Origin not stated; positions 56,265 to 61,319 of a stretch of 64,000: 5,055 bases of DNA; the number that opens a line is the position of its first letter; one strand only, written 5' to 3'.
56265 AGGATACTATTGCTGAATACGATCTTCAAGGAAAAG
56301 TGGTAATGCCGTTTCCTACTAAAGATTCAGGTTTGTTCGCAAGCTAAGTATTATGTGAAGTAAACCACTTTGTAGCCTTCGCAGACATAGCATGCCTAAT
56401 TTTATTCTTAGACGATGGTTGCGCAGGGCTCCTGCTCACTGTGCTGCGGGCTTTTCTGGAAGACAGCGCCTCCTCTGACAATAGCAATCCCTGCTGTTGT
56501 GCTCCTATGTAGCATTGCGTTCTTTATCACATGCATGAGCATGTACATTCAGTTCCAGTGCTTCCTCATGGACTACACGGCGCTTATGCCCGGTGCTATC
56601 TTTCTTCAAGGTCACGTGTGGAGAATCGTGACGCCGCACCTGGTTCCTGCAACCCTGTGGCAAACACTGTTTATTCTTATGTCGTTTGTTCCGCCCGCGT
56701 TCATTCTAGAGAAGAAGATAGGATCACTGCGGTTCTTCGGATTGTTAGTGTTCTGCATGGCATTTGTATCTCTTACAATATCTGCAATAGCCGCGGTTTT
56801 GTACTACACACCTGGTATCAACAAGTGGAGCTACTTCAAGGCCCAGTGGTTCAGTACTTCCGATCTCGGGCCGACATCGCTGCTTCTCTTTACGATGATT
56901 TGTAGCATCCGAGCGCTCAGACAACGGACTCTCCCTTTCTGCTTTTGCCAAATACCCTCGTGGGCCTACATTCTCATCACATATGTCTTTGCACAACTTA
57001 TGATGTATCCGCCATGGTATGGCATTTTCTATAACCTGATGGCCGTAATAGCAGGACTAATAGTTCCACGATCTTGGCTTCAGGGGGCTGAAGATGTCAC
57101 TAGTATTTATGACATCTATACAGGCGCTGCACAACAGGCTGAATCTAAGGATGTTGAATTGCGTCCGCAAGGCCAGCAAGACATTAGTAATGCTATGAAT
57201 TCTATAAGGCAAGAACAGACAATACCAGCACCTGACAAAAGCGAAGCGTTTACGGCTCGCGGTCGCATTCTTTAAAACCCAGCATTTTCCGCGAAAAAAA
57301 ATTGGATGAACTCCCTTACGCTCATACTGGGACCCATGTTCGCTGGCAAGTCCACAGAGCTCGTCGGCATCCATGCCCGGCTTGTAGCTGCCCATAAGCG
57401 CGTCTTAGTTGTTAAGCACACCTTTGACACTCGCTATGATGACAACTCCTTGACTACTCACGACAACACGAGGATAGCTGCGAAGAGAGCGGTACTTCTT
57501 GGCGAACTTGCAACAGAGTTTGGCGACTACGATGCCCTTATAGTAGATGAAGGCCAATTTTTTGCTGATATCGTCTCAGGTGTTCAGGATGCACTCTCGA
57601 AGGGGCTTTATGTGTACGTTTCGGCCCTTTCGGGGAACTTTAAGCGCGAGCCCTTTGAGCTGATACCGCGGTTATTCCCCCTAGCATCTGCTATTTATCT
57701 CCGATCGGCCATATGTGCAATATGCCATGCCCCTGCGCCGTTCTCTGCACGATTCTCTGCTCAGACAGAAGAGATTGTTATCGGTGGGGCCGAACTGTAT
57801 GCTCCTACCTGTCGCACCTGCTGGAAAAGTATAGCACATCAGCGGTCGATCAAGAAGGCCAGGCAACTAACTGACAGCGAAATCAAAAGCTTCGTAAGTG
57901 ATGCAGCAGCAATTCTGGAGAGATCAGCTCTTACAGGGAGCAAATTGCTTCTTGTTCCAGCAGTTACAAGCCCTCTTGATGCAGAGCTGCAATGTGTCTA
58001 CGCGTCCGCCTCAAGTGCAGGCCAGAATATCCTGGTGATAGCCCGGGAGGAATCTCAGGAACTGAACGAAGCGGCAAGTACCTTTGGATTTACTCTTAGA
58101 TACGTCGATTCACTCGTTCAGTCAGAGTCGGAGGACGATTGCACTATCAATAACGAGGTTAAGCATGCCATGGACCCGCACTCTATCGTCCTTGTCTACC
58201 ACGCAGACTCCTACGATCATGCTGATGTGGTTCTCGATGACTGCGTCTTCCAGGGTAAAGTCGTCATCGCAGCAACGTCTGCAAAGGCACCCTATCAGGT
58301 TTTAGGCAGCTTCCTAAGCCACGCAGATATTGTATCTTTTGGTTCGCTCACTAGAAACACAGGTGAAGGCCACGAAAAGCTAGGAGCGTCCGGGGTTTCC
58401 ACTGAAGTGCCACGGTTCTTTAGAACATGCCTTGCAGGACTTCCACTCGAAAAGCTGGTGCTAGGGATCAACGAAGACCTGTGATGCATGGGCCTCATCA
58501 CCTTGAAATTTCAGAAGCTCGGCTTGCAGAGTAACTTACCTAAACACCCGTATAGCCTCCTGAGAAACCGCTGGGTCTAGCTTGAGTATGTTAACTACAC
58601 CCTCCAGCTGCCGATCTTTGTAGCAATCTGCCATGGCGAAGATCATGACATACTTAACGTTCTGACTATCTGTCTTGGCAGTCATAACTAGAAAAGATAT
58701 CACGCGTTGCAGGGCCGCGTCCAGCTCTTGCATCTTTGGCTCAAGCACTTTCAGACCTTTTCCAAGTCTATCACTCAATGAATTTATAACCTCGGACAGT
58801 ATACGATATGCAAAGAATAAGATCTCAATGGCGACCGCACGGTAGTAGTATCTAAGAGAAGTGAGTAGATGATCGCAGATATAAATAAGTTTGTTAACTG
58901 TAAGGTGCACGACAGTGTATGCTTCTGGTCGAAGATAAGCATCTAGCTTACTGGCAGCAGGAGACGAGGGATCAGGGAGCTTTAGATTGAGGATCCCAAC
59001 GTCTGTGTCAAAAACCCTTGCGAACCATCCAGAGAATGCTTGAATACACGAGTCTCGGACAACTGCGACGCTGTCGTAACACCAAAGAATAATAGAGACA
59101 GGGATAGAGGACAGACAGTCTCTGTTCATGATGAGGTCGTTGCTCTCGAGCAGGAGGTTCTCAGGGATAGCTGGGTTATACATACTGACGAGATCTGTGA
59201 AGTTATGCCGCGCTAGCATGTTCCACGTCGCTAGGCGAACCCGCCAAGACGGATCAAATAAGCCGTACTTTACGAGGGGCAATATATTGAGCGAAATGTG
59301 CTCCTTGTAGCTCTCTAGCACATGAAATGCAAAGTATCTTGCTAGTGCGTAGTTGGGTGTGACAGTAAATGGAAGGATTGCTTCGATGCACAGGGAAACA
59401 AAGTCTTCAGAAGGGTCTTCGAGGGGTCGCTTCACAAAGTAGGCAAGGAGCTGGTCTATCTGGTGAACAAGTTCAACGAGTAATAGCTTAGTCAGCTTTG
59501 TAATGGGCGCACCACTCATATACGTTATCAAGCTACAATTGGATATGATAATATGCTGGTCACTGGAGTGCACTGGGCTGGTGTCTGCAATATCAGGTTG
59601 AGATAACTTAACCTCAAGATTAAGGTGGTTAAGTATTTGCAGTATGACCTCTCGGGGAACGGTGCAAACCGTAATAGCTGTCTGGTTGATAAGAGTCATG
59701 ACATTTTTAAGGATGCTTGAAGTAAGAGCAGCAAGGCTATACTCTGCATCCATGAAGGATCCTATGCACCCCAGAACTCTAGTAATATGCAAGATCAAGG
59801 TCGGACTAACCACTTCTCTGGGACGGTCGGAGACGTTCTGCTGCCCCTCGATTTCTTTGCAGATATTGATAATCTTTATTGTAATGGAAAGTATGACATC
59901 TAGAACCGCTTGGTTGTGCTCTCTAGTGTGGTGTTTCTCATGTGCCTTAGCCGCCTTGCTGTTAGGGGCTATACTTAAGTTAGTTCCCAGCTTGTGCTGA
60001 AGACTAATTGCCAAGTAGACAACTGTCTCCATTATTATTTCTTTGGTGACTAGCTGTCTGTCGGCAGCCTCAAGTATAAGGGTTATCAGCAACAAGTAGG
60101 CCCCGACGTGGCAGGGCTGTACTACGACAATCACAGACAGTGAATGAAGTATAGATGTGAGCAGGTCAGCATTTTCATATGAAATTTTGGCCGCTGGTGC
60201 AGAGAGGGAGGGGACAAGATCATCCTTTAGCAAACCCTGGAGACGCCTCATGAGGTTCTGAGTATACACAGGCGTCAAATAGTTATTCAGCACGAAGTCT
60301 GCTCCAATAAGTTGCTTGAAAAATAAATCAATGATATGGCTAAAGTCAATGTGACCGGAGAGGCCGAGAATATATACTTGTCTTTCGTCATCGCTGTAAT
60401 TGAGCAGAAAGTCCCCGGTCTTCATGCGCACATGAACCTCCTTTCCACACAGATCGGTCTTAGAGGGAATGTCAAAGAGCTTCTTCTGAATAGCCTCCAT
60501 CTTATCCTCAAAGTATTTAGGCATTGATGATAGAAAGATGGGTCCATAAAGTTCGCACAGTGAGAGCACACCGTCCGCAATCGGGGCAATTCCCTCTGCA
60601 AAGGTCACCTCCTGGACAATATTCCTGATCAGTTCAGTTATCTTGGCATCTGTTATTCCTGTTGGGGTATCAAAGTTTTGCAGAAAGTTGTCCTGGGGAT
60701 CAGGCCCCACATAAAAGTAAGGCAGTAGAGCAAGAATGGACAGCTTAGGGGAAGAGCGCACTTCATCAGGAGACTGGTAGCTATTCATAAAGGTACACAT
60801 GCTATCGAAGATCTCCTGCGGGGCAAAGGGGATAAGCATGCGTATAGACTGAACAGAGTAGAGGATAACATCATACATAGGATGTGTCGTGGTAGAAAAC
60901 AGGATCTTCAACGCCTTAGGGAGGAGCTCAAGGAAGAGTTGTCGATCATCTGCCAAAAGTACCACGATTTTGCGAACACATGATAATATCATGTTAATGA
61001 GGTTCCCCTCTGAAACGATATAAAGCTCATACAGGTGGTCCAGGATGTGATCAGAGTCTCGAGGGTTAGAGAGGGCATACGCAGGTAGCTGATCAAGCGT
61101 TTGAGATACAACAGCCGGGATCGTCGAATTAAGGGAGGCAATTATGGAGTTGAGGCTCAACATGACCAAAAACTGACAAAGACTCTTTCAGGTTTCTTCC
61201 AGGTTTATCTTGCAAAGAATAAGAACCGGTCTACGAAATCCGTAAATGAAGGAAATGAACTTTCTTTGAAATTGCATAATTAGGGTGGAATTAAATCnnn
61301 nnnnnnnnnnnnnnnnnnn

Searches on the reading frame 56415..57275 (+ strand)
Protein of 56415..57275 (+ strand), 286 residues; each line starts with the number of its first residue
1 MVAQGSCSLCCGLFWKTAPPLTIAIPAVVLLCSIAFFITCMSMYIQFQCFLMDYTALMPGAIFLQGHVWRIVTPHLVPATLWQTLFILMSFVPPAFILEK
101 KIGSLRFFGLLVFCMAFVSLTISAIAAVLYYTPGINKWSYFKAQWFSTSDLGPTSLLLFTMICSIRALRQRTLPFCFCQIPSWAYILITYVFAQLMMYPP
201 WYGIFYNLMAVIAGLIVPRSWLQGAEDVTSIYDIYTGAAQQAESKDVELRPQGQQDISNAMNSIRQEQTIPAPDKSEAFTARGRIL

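Call 26: search_protein_families(library=pfam, proteins=[window:56415-57275:+], max_evalue=0.001)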
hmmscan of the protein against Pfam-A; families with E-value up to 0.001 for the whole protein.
window:56415-57275:+ (286 aa): 1 family
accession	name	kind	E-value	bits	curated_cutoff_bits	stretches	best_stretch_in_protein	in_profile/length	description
PF01694.28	Rhomboid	-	0.00045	20.9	22.6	1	66-217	2-132/143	Rhomboid domain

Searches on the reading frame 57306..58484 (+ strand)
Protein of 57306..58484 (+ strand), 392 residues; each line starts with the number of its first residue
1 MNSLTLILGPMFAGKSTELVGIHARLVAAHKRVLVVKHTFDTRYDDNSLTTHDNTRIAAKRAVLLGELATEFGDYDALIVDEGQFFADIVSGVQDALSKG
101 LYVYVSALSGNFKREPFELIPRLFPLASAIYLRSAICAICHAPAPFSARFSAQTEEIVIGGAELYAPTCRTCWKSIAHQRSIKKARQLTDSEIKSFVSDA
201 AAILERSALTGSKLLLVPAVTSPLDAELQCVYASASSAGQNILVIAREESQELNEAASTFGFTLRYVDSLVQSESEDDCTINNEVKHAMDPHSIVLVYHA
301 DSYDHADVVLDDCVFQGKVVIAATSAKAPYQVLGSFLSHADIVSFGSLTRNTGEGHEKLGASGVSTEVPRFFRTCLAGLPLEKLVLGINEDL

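Call 26: search_protein_families(library=pfam, proteins=[window:57306-58484:+], max_evalue=0.001)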
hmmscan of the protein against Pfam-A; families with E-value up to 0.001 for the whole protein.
window:57306-58484:+ (392 aa): 1 family
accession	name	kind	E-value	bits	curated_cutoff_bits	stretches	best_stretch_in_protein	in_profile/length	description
PF00265.24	TK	-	8.2e-44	150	20.6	1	3-173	2-176/176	Thymidine kinase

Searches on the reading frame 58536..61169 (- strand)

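Call 26: search_protein_families(library=pfam, proteins=[window:58536-61169:-], max_evalue=0.001)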
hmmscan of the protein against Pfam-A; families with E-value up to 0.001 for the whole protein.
window:58536-61169:- (877 aa): 1 family
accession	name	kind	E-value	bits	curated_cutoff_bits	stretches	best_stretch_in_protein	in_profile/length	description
PF02985.28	HEAT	-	0.00037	20.9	23.5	0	629-650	1-22/31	HEAT repeat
